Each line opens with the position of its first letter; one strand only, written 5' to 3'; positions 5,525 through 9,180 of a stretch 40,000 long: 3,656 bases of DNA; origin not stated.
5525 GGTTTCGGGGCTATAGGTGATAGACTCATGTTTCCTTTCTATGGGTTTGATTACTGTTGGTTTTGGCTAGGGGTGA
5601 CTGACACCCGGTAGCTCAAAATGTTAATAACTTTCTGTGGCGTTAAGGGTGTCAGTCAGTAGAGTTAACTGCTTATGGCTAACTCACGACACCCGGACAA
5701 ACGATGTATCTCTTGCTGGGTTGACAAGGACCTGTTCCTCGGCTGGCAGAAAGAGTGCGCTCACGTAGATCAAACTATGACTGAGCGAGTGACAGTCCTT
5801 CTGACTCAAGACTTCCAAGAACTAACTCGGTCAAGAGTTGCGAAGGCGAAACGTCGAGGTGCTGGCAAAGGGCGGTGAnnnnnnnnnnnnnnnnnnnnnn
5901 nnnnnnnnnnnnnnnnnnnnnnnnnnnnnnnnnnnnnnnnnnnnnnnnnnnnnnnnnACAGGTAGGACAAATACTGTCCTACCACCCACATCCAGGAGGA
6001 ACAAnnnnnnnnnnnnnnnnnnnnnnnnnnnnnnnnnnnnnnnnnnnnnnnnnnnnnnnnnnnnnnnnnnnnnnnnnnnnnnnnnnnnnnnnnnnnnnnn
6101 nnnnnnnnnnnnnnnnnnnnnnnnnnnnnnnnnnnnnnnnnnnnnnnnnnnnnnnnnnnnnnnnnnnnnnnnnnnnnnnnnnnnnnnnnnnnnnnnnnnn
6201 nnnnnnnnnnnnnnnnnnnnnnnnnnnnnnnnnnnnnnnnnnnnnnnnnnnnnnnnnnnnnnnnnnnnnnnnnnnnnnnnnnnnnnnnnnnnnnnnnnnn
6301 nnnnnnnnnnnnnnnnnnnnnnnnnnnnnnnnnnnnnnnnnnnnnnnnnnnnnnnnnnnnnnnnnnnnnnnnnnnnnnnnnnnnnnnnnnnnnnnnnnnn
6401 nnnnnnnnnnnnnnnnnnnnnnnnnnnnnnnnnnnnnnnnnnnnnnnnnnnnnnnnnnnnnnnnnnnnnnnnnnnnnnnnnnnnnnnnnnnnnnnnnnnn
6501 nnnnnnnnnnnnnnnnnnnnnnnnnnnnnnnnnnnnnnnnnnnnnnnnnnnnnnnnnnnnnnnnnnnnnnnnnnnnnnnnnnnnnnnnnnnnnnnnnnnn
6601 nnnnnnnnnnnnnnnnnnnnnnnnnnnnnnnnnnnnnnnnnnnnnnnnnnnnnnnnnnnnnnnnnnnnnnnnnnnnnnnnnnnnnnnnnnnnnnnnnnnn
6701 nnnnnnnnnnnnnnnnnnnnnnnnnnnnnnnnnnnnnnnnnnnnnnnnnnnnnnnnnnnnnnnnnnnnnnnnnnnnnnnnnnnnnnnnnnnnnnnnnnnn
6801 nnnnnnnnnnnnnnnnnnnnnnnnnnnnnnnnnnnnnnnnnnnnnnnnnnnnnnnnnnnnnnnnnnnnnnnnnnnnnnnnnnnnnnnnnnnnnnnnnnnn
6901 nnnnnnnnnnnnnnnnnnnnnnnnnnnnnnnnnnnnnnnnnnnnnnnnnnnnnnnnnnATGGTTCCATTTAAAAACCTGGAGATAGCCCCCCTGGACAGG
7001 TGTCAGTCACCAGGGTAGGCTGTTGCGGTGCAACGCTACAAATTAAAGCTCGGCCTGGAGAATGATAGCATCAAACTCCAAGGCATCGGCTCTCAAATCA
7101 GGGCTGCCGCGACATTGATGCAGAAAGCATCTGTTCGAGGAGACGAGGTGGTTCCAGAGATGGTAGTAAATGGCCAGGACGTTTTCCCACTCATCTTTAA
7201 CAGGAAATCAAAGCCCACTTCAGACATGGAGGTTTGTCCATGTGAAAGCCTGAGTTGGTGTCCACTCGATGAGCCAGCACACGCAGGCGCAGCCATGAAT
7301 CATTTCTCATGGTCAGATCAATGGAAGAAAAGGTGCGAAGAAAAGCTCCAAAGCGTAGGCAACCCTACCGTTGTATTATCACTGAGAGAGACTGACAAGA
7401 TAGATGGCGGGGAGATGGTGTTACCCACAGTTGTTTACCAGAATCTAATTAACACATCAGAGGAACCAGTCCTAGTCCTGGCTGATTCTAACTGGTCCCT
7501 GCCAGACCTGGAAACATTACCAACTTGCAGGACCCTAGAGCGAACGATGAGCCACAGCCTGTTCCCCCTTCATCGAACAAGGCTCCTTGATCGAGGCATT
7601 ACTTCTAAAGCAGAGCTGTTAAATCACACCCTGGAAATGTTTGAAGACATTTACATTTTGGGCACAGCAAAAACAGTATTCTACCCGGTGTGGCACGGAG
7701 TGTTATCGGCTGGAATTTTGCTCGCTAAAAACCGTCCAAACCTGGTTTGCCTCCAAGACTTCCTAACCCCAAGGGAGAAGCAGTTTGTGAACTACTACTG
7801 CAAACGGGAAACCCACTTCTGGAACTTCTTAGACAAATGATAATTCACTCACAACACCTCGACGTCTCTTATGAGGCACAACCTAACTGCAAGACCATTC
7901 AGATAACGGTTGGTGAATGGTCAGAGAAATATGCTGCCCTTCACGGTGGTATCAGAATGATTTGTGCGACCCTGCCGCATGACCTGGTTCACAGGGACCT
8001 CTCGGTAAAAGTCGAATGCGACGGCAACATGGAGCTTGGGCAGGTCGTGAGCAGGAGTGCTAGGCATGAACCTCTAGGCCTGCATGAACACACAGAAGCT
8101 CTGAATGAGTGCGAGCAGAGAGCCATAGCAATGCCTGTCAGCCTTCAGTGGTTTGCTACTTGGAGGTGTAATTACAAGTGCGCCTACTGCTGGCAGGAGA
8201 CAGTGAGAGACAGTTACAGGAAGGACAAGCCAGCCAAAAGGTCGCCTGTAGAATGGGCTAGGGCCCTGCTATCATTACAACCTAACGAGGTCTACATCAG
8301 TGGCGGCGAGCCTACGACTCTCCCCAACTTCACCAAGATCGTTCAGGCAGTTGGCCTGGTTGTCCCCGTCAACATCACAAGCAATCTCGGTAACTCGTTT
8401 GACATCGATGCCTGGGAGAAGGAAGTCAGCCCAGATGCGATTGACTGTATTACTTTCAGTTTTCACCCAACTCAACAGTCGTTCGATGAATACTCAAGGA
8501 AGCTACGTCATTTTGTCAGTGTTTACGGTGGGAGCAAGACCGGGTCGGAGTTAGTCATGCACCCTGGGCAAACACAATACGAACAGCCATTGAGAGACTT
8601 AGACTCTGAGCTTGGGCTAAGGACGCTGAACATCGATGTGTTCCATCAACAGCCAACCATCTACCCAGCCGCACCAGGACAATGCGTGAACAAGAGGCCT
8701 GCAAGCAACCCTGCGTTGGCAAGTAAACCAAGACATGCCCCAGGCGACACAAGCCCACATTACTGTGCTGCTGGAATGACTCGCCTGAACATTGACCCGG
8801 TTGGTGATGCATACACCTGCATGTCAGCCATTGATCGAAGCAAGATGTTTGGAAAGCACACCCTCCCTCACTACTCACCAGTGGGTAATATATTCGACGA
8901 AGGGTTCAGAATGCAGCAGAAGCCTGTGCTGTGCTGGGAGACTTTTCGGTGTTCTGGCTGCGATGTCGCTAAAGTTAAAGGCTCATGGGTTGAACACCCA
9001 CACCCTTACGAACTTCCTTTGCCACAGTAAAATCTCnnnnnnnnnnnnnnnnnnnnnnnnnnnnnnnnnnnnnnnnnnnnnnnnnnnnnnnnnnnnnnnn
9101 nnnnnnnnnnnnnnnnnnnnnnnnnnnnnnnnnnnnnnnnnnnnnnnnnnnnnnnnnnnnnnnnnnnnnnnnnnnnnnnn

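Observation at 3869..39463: Asymmetric 13-mer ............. dispersed 9x exactly (+2 variants), mostly at or near gene boundaries: a stoperator-like or promoter-like regulatory network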

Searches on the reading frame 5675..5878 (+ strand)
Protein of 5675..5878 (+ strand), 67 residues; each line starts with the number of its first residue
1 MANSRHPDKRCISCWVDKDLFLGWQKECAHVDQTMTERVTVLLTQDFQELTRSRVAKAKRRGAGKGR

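Call 6: search_protein_families(library=pfam, proteins=[window:5675-5878:+], max_evalue=0.01)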
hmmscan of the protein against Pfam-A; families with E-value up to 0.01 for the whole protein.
window:5675-5878:+ (67 aa): 0 families

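Call 24: search_protein_families(library=phrogs, proteins=[window:5675-5878:+], max_evalue=0.01)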
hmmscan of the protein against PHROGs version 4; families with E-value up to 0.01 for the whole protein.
window:5675-5878:+ (67 aa): 0 families

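Call 38: search_protein_families(library=pfam, proteins=[window:5675-5878:+], max_evalue=1)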
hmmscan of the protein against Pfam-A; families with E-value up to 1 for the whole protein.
window:5675-5878:+ (67 aa): 0 families

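Call 41: search_solved_structures(query=A2, max_evalue=10, show_alignments=2)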
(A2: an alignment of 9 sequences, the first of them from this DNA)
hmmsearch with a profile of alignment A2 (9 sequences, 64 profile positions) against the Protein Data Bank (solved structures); distinct sequences matched with E-value up to 10: 4.
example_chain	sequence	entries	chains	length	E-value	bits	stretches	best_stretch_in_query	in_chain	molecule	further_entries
2ej4_A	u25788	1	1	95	0.71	13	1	7-42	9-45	Zinc finger protein ZIC 3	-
2kel_A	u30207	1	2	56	0.73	12.9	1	3-48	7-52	Uncharacterized protein 56B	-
1b2s_D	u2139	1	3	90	0.9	12.6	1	11-34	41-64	PROTEIN (BARSTAR)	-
6ppb_n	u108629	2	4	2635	2.4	11.3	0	21-45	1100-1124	Large tegument protein deneddylase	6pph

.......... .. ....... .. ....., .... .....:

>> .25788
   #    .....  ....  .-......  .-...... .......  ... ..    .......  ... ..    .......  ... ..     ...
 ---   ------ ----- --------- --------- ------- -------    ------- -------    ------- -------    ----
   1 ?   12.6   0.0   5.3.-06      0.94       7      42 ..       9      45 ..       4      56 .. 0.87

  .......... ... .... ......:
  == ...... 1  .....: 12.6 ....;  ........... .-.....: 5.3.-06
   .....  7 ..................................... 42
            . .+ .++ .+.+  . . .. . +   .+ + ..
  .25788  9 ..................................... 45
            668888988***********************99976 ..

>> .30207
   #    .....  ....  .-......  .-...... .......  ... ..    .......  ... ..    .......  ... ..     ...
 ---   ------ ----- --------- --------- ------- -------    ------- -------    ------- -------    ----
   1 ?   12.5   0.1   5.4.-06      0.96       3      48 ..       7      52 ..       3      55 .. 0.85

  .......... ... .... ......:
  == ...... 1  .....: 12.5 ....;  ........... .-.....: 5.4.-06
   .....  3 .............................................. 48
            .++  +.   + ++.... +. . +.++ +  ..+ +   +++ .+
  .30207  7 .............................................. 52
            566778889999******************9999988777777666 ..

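Call 53: find_homologous_proteins(query=window:5675-5875:+, max_evalue=0.001)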
Query seq(67 aa) (67 aa): 1 proteins with E <= 0.001 among 1 candidates.
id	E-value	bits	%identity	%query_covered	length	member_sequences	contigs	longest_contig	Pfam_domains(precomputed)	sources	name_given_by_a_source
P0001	3.3e-39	149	100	100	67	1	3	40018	-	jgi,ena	-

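Call 55: find_homologous_proteins(query=A2, max_evalue=0.01)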
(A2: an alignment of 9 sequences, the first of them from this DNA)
Query A2 (9 sequences) (67 aa, profile of the alignment): 18 proteins with E <= 0.01 among 78 candidates.
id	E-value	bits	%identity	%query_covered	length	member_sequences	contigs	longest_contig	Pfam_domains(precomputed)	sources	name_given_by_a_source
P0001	1.7e-30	122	100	100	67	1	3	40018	-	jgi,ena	-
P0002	5.3e-28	114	60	94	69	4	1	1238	-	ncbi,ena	-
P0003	1.5e-27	113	35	73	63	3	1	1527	-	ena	-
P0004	2.5e-27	112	32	93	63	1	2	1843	-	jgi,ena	jgi:hypothetical protein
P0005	3.9e-27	112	53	99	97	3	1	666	-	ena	-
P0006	4.3e-27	111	34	93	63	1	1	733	-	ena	-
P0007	9.3e-27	110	37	73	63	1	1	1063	-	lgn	-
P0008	1.7e-26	110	31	93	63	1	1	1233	-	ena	-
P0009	1.7e-26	110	37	73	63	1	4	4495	-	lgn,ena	-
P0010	2.0e-26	109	56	99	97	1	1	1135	-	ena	-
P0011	2.8e-26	109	39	73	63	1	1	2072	-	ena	-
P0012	3.5e-26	109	31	93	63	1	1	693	-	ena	-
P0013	4.0e-26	108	33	73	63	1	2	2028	-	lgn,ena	-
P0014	6.2e-26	108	35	73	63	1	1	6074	-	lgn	-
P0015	1.5e-25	107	33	72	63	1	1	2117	-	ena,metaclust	metaclust:\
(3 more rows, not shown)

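Call 64: predict_structure(alignment_id=A3)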
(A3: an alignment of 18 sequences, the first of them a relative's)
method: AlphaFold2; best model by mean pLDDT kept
length: 67 residues; sequences in the alignment: 18
mean_pLDDT: 80.5   pTM: 0.52
mean pLDDT of the five models: 80.5, 79.8, 79.7, 78.7, 77.2
residues with pLDDT >= 90: 31; 70-90: 18; 50-70: 13; < 50: 5
segments of 3 or more residues with pLDDT < 50: none
pLDDT, mean of each block of 10 residues (from residue 1): 53 81 94 94 95 84 56
secondary structure, 60 per line:
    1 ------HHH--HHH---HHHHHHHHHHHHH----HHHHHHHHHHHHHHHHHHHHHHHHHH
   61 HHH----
elements in order: H18-30 H35-63

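Call 68: fold_search(model_id=the predicted structure, library=pdb)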
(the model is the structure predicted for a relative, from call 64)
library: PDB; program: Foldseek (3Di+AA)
matches with E <= 10: 28; with E <= 0.001: 0
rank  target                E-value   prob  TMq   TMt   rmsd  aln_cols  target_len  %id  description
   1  3h87_C                1.4e+00  0.28  0.46  0.43   7.8        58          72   22  Rv0301 Rv0300 Toxin Antitoxin Complex from Mycobacterium tuberculosis (released 2009-05-05)
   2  6sbx_C                1.9e+00  0.12  0.34  0.41   6.7        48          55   21  CdbA Form Two (released 2020-04-22)
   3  6sbx_A                2.1e+00  0.11  0.34  0.42   6.9        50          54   20  CdbA Form Two (released 2020-04-22)
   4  6sbw                  2.5e+00  0.10  0.34  0.46   6.7        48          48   21  CdbA Form One (released 2020-04-22)
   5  7nyw_I                3.8e+00  0.23  0.49  0.26   1.6        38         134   10  Cryo-EM structure of the MukBEF-MatP-DNA head module (released 2021-07-07)
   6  5zgn_B                4.1e+00  0.28  0.53  0.44   1.2        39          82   18  The crystal structure of KacTA-DNA complex (released 2019-04-03)
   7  1ea4_F                4.1e+00  0.21  0.46  0.64   1.5        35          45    8  TRANSCRIPTIONAL REPRESSOR COPG/22bp dsDNA COMPLEX (released 2001-07-05)
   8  6iya_F                4.1e+00  0.10  0.31  0.42   6.6        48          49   14  Structure of the DNA binding domain of antitoxin CopASO (released 2019-01-16)
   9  2cpg_C                4.4e+00  0.16  0.41  0.61   1.9        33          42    9  TRANSCRIPTIONAL REPRESSOR COPG (released 1999-11-19)
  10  6a6x_D                4.4e+00  0.10  0.36  0.43   4.5        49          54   16  The crystal structure of the Mtb MazE-MazF-mt9 complex (released 2019-07-03)
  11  7nyw_J                5.2e+00  0.14  0.55  0.29   4.4        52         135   15  Cryo-EM structure of the MukBEF-MatP-DNA head module (released 2021-07-07)
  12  8jdi_F                5.7e+00  0.20  0.36  0.16   0.6        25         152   24  Crystal structure of Cas7-AcrIF25 complex (released 2024-05-29)
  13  1ea4_E                5.7e+00  0.14  0.42  0.61   2.0        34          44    9  TRANSCRIPTIONAL REPRESSOR COPG/22bp dsDNA COMPLEX (released 2001-07-05)
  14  1ea4_H                5.7e+00  0.14  0.42  0.61   2.0        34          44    9  TRANSCRIPTIONAL REPRESSOR COPG/22bp dsDNA COMPLEX (released 2001-07-05)
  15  2cpg_B                5.7e+00  0.14  0.42  0.59   1.9        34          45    9  TRANSCRIPTIONAL REPRESSOR COPG (released 1999-11-19)
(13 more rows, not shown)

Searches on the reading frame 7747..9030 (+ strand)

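Call 7: search_protein_families(library=pfam, proteins=[window:7747-9030:+], max_evalue=0.01)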
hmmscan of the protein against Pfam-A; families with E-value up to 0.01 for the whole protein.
window:7747-9030:+ (427 aa): 1 family
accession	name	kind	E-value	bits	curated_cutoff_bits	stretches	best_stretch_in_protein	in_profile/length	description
PF04055.27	Radical_SAM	-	1e-09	39.2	29.5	1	140-213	6-85/166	Radical SAM superfamily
